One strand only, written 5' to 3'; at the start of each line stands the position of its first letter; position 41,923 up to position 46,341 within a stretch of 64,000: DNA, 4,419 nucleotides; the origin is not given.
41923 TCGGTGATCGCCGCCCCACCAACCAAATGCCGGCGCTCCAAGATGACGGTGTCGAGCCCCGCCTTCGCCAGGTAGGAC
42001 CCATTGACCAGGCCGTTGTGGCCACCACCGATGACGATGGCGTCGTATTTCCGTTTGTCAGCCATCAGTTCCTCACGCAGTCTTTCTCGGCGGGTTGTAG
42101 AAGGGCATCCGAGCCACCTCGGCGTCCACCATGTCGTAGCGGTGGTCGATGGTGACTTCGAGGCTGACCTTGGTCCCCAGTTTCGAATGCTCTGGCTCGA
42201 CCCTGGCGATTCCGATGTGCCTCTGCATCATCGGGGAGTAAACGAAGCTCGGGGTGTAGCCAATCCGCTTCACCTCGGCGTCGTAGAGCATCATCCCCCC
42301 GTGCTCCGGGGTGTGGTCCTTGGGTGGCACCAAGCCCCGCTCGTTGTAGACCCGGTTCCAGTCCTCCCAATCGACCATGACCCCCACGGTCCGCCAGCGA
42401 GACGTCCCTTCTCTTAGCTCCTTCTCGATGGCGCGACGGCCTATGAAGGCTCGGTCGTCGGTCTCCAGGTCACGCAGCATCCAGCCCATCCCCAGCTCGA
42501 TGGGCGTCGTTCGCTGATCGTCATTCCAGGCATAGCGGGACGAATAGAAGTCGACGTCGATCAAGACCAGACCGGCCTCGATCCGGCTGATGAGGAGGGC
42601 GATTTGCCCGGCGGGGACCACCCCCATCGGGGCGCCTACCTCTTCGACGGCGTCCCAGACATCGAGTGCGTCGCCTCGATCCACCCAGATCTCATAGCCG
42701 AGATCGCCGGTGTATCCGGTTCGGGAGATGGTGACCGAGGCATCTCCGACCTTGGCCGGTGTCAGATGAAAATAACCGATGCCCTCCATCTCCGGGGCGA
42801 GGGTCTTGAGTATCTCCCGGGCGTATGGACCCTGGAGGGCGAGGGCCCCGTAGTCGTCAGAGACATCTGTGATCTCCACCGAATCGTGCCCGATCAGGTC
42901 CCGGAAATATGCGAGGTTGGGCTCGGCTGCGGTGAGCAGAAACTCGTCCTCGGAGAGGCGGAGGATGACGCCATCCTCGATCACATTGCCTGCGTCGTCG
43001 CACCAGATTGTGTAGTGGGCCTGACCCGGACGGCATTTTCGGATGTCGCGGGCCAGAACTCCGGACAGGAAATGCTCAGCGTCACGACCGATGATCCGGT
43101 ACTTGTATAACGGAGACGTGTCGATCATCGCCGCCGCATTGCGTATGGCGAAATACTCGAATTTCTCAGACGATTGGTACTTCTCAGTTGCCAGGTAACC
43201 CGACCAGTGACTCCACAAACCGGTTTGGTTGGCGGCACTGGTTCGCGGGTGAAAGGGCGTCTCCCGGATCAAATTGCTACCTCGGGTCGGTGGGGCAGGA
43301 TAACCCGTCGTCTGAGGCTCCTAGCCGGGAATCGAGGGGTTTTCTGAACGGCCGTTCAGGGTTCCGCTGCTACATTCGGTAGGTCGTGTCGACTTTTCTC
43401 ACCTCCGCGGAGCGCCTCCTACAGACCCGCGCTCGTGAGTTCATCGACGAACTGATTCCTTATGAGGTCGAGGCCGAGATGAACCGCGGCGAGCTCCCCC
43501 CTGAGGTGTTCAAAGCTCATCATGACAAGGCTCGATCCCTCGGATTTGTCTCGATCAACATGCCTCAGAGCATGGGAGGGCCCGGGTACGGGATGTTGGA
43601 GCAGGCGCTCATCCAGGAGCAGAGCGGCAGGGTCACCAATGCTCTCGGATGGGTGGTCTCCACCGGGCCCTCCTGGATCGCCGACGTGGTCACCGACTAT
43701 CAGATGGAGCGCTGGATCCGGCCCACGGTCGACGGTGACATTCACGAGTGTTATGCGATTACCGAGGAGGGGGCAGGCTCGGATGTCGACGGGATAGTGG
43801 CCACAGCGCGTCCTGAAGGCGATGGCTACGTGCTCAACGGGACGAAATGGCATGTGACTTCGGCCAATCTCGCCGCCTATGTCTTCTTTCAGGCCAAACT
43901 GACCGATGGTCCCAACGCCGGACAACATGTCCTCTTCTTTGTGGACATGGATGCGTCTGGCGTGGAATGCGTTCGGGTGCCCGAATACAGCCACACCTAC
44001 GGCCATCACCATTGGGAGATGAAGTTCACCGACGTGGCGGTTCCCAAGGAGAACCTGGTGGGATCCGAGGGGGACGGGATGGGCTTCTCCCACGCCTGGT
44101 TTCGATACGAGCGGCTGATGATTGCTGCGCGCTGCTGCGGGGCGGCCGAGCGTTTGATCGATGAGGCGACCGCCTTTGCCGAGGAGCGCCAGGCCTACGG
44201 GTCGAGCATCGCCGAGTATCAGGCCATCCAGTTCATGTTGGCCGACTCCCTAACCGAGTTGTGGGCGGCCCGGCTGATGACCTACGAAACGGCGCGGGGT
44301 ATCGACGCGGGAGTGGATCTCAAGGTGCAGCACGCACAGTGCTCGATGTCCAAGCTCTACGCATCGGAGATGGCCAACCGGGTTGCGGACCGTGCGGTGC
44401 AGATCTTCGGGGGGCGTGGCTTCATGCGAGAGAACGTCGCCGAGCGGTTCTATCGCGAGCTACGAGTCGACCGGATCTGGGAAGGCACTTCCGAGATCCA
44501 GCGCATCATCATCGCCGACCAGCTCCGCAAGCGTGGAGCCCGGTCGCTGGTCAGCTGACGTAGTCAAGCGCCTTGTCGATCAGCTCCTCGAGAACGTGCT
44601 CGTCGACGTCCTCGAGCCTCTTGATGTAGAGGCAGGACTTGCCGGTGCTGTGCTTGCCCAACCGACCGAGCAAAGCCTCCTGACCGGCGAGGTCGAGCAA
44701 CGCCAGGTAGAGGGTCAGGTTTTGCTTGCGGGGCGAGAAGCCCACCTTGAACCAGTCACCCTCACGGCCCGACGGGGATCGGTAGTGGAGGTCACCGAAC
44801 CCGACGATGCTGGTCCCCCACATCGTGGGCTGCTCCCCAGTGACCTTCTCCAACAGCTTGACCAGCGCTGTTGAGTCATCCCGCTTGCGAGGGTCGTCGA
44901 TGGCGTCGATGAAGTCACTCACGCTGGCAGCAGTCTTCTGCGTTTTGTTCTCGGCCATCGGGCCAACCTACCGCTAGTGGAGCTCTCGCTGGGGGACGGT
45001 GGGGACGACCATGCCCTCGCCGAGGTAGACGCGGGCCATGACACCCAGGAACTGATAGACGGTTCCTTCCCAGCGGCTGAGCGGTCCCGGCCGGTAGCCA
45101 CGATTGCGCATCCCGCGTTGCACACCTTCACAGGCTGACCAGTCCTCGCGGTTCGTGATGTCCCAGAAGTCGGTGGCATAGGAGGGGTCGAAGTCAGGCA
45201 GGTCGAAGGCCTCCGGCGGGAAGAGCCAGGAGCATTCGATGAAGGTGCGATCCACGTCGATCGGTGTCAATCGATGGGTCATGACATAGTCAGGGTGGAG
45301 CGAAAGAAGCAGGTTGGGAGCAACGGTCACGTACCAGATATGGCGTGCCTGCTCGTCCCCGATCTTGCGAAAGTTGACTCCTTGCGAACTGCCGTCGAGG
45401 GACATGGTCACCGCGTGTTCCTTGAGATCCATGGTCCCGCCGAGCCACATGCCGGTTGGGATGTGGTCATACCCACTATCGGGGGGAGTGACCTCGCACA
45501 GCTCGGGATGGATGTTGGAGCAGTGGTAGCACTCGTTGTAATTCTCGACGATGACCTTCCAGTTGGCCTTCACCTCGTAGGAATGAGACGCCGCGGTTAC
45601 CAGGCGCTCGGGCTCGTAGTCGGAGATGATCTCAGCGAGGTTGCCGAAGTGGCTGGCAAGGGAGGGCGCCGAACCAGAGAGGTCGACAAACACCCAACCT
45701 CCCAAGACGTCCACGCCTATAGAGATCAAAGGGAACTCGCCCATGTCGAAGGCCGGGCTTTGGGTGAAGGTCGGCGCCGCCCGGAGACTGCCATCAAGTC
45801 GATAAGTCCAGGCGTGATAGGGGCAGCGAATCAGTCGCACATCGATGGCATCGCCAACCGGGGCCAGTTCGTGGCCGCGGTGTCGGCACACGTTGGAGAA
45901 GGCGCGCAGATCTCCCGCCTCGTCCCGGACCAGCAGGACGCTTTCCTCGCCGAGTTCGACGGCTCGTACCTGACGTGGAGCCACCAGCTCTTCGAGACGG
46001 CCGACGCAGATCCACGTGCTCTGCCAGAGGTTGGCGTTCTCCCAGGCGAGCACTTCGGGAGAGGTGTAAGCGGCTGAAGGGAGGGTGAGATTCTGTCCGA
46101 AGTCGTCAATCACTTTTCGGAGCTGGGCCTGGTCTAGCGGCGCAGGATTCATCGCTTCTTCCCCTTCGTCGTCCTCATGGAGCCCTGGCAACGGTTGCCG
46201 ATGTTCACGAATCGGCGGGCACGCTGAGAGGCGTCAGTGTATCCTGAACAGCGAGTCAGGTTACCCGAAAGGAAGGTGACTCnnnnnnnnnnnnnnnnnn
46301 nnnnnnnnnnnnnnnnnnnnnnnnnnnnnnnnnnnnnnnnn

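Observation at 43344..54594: A shared 16-bp operator-like motif links four promoters of the catabolic island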

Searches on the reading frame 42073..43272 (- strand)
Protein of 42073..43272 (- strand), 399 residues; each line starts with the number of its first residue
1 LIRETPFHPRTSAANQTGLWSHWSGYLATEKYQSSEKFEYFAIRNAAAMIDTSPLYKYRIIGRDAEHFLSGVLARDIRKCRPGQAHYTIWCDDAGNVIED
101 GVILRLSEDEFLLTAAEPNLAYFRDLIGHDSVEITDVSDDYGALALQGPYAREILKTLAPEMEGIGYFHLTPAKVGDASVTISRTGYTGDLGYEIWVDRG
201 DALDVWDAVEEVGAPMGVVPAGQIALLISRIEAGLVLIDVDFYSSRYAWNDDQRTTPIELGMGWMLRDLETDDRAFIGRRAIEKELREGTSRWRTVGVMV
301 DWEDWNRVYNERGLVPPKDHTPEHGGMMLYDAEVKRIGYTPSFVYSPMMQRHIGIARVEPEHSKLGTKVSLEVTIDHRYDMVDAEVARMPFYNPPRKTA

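Call 7: search_protein_families(library=pfam, proteins=[window:42073-43272:-])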
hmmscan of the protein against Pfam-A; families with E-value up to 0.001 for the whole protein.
window:42073-43272:- (399 aa): 2 families
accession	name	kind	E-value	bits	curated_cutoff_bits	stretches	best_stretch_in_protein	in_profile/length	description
PF01571.26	GCV_T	-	3.1e-56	190.9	25.6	1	16-265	8-255/255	Aminomethyltransferase folate-binding domain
PF08669.17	GCV_T_C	-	8.4e-12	45.3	25.9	1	313-392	5-79/80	Glycine cleavage T-protein C-terminal barrel domain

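Call 24: search_protein_families(library=ncbifam, proteins=[window:42073-43272:-], max_evalue=1e-10)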
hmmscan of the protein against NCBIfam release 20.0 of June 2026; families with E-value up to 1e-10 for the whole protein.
window:42073-43272:- (399 aa): 8 families
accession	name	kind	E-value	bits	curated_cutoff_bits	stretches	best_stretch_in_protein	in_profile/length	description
NF053776.1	TmaoDeMthMsil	equivalog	3.2e-72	244.2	1100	1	2-397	385-759/763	trimethylamine N-oxide demethylase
NF001567.0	PRK00389.1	subfamily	2.4e-55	188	300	1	4-394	5-355/359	glycine cleavage system aminomethyltransferase GcvT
TIGR01372.1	soxA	subfamily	1.4e-49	168.7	1164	1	15-394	624-989/996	sarcosine oxidase subunit alpha family protein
TIGR00528.1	gcvT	equivalog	7.4e-45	153.4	235.85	1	14-393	11-361/362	glycine cleavage system aminomethyltransferase GcvT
NF010093.0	PRK13579.1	equivalog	2.7e-39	135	459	1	21-393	26-365/371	glycine cleavage system aminomethyltransferase GcvT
NF009133.0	PRK12486.1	equivalog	1.1e-32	113.4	410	1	2-378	12-359/369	dimethylsulfoniopropionate demethylase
NF047885.1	VanMgalDeMLigM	equivalog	5.7e-16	58.5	580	1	38-236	37-251/461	vanillate/3-O-methylgallate O-demethylase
NF047633.1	SyrngDmethDesA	equivalog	6.8e-13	47.9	800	0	55-234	56-248/453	syringate O-demethylase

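Call 33: find_related_loci(query=A2, collection=metagenome_contigs, flank=10000)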
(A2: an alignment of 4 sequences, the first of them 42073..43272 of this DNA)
Query A2 (399 aa) in metagenome_contigs; peptide patterns used: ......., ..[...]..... (x = any residue, [..] = any of these).
574 stretches matched a pattern; 60 encode a relative of the query (tblastn E <= 1e-3); 60 distinct loci.
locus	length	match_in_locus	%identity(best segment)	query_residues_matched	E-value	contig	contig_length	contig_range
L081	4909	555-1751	91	1-399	0e+0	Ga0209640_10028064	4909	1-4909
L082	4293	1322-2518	91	1-399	0e+0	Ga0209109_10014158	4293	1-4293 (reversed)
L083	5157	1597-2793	91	1-399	0e+0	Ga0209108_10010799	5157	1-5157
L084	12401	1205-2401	91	1-399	0e+0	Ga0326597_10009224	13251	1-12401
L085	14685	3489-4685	90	1-399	0e+0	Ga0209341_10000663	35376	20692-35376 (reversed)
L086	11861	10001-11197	90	1-399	0e+0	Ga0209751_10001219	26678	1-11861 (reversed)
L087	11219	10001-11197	82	1-399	0e+0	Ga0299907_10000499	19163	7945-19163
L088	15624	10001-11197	81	1-399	0e+0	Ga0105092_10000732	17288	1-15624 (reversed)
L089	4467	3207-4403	81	1-399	0e+0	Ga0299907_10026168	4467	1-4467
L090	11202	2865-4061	81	1-399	0e+0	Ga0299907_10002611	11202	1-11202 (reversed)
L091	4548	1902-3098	81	1-399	0e+0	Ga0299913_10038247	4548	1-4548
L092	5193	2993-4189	81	1-399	0e+0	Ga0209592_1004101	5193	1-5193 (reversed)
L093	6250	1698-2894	80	1-399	0e+0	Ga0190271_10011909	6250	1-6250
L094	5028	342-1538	81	1-399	0e+0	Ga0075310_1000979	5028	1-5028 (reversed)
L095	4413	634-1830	81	1-399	0e+0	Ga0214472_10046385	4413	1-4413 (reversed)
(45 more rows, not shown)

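Call 52: search_protein_families(library=pfam, proteins=[L088:47-1279:+, L088:1276-2439:+, L088:2492-4297:+, L088:4304-5269:-, L088:5254-6381:-, L088:6213-7106:-, L088:7103-8158:-, L088:8103-9872:-, L088:12707-14233:+], max_evalue=0.00001)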
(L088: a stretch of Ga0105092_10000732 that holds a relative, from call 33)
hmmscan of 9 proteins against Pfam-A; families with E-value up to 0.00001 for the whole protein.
L088:47-1279:+ (410 aa): 2 families
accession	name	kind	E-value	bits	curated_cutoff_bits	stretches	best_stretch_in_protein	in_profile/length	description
PF00848.25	Ring_hydroxyl_A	-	3.7e-42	145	24.9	1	219-397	3-193/208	Ring hydroxylating alpha subunit (catalytic domain)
PF00355.32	Rieske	-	1.2e-16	60.8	20.3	1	71-166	1-83/88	Rieske [2Fe-2S] domain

L088:1276-2439:+ (387 aa): 1 family
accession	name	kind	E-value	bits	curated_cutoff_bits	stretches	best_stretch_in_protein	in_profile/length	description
PF01266.30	DAO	-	1.2e-36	127.4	27.9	1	5-356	1-353/353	FAD dependent oxidoreductase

L088:2492-4297:+ (601 aa): 4 families
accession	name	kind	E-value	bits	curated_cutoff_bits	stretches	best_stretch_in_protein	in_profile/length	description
PF02518.31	HATPase_c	-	4e-20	72.7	26.4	1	495-600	2-110/111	Histidine kinase-, DNA gyrase B-, and HSP90-like ATPase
PF00512.31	HisKA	-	2.2e-17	63.3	26.9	1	387-454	2-66/66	His Kinase A (phospho-acceptor) domain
PF13424.12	TPR_12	-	3.1e-14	53.4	30.1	2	99-170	2-75/77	Tetratricopeptide repeat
PF00515.34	TPR_1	-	1.8e-08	34.3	27.8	0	147-166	8-27/34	Tetratricopeptide repeat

L088:4304-5269:- (321 aa): 3 families
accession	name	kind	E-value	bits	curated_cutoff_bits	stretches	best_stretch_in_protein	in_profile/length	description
PF00005.33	ABC_tran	-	6.1e-32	111.5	25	1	25-176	2-137/137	ABC transporter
PF08352.17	oligo_HPY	-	5.2e-19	68.8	27.1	1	227-284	1-60/65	Oligopeptide/dipeptide transporter, C-terminal region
PF13304.12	AAA_21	-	5.7e-08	33.6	27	0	37-59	2-24/304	AAA domain, putative AbiEii toxin, Type IV TA system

L088:5254-6381:- (375 aa): 2 families
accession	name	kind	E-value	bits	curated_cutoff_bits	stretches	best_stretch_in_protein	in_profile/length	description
PF00005.33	ABC_tran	-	4.6e-28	99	25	1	81-237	2-137/137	ABC transporter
PF08352.17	oligo_HPY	-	2e-18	67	27.1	1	288-354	1-65/65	Oligopeptide/dipeptide transporter, C-terminal region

L088:6213-7106:- (297 aa): 2 families
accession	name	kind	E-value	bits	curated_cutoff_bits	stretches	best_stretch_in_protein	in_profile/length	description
PF00528.27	BPD_transp_1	-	7.1e-25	88.2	26.4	1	109-294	1-183/184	Binding-protein-dependent transport system inner membrane component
PF12911.12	OppC_N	-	5.2e-10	39.5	23.9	1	15-48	5-38/53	N-terminal TM domain of oligopeptide transport permease C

L088:7103-8158:- (351 aa): 2 families
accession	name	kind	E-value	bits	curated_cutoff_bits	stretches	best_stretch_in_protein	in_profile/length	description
PF00528.27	BPD_transp_1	-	2.8e-40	138.4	26.4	1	144-349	1-183/184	Binding-protein-dependent transport system inner membrane component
PF19300.4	BPD_transp_1_N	-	1.6e-13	51.3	23.8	1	33-132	3-113/114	Binding-prot-dependent transport system membrane comp, N-term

L088:8103-9872:- (589 aa): 1 family
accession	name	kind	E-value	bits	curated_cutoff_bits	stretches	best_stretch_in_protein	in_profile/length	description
PF00496.27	SBP_bac_5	-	1.5e-84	284.7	32.4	1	80-453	3-361/368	Bacterial extracellular solute-binding proteins, family 5 Middle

L088:12707-14233:+ (508 aa): 0 families

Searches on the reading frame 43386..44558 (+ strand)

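Call 7: search_protein_families(library=pfam, proteins=[window:43386-44558:+])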
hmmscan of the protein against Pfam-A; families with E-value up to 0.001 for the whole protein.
window:43386-44558:+ (390 aa): 5 families
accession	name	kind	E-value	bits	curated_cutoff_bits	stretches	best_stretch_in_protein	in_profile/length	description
PF00441.29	Acyl-CoA_dh_1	-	4.3e-45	154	22.4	1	229-380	1-149/150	Acyl-CoA dehydrogenase, C-terminal domain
PF08028.16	Acyl-CoA_dh_2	-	5e-18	66.1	22.7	1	244-369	1-133/134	Acyl-CoA dehydrogenase, C-terminal domain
PF02770.24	Acyl-CoA_dh_M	-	1.7e-17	63.8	33.3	1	122-217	1-97/97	Acyl-CoA dehydrogenase, middle domain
PF02771.21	Acyl-CoA_dh_N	-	1.8e-13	51.3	22.9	1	7-118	2-113/113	Acyl-CoA dehydrogenase, N-terminal domain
PF22924.1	ACOX_C_alpha1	-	2.3e-05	24.7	27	1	275-370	62-158/169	Acyl-CoA oxidase, C-alpha1 domain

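Call 24: search_protein_families(library=ncbifam, proteins=[window:43386-44558:+], max_evalue=1e-10)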
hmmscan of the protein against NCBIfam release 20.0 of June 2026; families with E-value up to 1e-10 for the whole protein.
window:43386-44558:+ (390 aa): 18 families
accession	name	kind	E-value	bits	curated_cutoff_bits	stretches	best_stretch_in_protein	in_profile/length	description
NF042972.1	AcrlCoAredClosAcrC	equivalog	5e-61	206.5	640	1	1-380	1-376/378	acryloyl-CoA reductase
NF058590.1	AcCoDHFadEBacil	equivalog_domain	9.9e-53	179.5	600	1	6-384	22-414/586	acyl-CoA dehydrogenase FadE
NF043006.1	CyhCrbnylCoADH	equivalog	2.6e-50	171.5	650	1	33-383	32-378/380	cyclohexane-1-carbonyl-CoA dehydrogenase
NF053553.1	prodigi_MBC_PigA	equivalog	3.1e-50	171.4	500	1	10-380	10-379/381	prodigiosin MBC biosynthesis dehydrogenase PigA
NF045652.1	ProlPCPDhRedW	equivalog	1.4e-48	165.6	650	1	33-381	24-374/376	L-prolyl-[peptidyl-carrier protein] dehydrogenase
NF042439.1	SulpropCoADesulf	equivalog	9.6e-48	162.8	600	1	47-380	31-370/379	3-sulfinopropanoyl-CoA desulfinase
NF002885.1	PRK03354.1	equivalog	2.1e-46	158.7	540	1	50-379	47-372/378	crotonobetainyl-CoA dehydrogenase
NF045552.1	GlutCoADH_Des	equivalog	4.1e-46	157.9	470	1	5-385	5-385/387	glutaryl-CoA dehydrogenase Acd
NF008997.0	PRK12341.1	equivalog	1.9e-44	152.3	537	1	5-380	5-376/382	acyl-CoA dehydrogenase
TIGR03207.1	cyc_hxne_CoA_dh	equivalog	1.7e-34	119.2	575.35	1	14-378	10-369/372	cyclohexanecarboxyl-CoA dehydrogenase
NF052270.1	Staph_DH_FadE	equivalog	8.7e-23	80.7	600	1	105-383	124-396/400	acyl-CoA dehydrogenase FadE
NF037942.1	ac_ACP_DH_MbtN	equivalog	9.4e-21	74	700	1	114-379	104-364/376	mycobactin biosynthesis acyl-ACP dehydrogenase MbtN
TIGR03204.1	pimC_large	equivalog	5.2e-19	68.4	623.85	1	52-302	52-301/395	pimeloyl-CoA dehydrogenase large subunit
TIGR03203.1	pimD_small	equivalog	2.2e-15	56.6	652.7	1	43-360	40-356/378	pimeloyl-CoA dehydrogenase small subunit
NF049984.1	Rv1679_FadE16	equivalog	2.9e-14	53.1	600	1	49-369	33-354/371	Rv1679 family acyl-CoA dehydrogenase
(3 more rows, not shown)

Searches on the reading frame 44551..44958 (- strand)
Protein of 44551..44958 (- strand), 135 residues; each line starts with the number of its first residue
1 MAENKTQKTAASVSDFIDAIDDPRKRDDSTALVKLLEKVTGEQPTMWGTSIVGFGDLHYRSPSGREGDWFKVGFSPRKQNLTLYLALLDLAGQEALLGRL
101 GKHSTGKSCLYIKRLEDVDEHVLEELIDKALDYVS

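Call 36: search_protein_families(library=pfam, proteins=[window:44551-44958:-], max_evalue=0.00001)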
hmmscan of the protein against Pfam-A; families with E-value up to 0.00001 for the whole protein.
window:44551-44958:- (135 aa): 1 family
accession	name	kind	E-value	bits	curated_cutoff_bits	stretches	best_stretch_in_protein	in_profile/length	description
PF08818.16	DUF1801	-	7.4e-11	42.7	27.2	1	25-131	1-85/85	Domain of unknown function (DU1801)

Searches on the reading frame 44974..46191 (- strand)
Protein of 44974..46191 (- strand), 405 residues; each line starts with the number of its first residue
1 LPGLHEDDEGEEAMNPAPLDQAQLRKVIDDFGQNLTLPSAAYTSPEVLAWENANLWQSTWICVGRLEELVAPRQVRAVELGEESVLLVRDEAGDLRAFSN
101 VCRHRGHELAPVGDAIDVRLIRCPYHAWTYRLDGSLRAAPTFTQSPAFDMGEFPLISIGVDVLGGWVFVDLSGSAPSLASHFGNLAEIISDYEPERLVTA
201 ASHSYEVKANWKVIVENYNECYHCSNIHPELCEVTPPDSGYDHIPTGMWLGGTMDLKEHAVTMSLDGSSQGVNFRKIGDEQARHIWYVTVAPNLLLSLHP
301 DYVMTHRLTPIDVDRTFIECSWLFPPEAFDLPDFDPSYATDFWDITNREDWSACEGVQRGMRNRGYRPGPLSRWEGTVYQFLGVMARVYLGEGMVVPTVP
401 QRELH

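Call 7: search_protein_families(library=pfam, proteins=[window:44974-46191:-])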
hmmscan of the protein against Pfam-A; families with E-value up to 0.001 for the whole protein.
window:44974-46191:- (405 aa): 2 families
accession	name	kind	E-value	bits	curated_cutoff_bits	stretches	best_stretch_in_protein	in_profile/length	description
PF00848.25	Ring_hydroxyl_A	-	2.1e-47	162.2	24.9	1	195-389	2-206/208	Ring hydroxylating alpha subunit (catalytic domain)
PF00355.32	Rieske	-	1.4e-18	67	20.3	1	59-146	1-85/88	Rieske [2Fe-2S] domain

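Call 24: search_protein_families(library=ncbifam, proteins=[window:44974-46191:-], max_evalue=1e-10)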
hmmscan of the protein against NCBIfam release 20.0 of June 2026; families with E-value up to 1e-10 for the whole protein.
window:44974-46191:- (405 aa): 5 families
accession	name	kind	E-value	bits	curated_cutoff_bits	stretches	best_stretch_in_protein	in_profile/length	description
NF058607.1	GlBtMonoOxGbcA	equivalog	1.5e-57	194.9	670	2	25-233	21-227/420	glycine betaine monooxygenase oxygenase subunit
NF042946.1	3PPDioc_HcaE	equivalog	6.5e-21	74.8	830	1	23-231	4-217/450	3-phenylpropionate/cinnamic acid dioxygenase subunit alpha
TIGR03228.1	anthran_1_2_A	equivalog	1.6e-19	70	671.9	1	41-229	20-214/438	anthranilate 1,2-dioxygenase large subunit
NF041684.1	ant_diox_AndAc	equivalog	3.2e-16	58.9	750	1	37-228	23-222/418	anthranilate 1,2-dioxygenase large subunit AndAc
TIGR03229.1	benzo_1_2_benA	equivalog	8.5e-16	57.8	780.95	1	39-230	18-217/433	benzoate 1,2-dioxygenase large subunit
